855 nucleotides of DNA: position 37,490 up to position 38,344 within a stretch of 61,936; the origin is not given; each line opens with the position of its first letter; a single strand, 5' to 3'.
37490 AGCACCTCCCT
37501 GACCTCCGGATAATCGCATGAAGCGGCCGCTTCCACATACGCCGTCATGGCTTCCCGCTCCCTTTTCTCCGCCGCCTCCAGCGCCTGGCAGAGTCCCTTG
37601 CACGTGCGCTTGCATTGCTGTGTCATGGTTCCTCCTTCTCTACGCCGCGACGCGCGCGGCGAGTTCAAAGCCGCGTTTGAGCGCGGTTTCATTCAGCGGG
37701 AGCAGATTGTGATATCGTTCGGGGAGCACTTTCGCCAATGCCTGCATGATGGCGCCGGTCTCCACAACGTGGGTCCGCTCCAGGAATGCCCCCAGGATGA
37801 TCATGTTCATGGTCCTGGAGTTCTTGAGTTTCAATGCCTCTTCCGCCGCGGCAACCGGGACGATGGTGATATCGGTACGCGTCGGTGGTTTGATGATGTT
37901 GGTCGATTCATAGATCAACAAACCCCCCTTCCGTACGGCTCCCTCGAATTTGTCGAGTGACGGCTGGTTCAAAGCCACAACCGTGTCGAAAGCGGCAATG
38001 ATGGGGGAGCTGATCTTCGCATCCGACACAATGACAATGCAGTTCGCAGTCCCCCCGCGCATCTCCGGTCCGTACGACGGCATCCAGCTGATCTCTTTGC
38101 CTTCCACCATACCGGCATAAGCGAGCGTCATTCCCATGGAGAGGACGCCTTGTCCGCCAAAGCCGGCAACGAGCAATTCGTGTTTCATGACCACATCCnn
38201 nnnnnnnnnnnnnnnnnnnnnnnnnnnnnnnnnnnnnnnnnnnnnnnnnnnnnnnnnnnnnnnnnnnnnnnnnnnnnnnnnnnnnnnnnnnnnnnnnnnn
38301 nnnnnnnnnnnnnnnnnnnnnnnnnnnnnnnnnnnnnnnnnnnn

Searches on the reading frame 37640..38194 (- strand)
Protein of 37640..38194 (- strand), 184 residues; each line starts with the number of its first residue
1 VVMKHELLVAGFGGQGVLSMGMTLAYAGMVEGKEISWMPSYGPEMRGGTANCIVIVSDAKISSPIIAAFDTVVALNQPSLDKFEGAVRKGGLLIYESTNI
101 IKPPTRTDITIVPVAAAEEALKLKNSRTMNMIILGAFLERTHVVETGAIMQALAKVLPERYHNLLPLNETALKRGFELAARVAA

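Call 27: search_protein_families(library=pfam, proteins=[window:37640-38194:-], max_evalue=0.001)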
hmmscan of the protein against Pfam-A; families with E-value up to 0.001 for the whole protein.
window:37640-38194:- (184 aa): 1 family
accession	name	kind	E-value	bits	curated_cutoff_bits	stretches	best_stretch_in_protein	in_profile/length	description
PF01558.24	POR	-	6.2e-34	118.1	27.4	1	13-177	1-173/173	Pyruvate ferredoxin/flavodoxin oxidoreductase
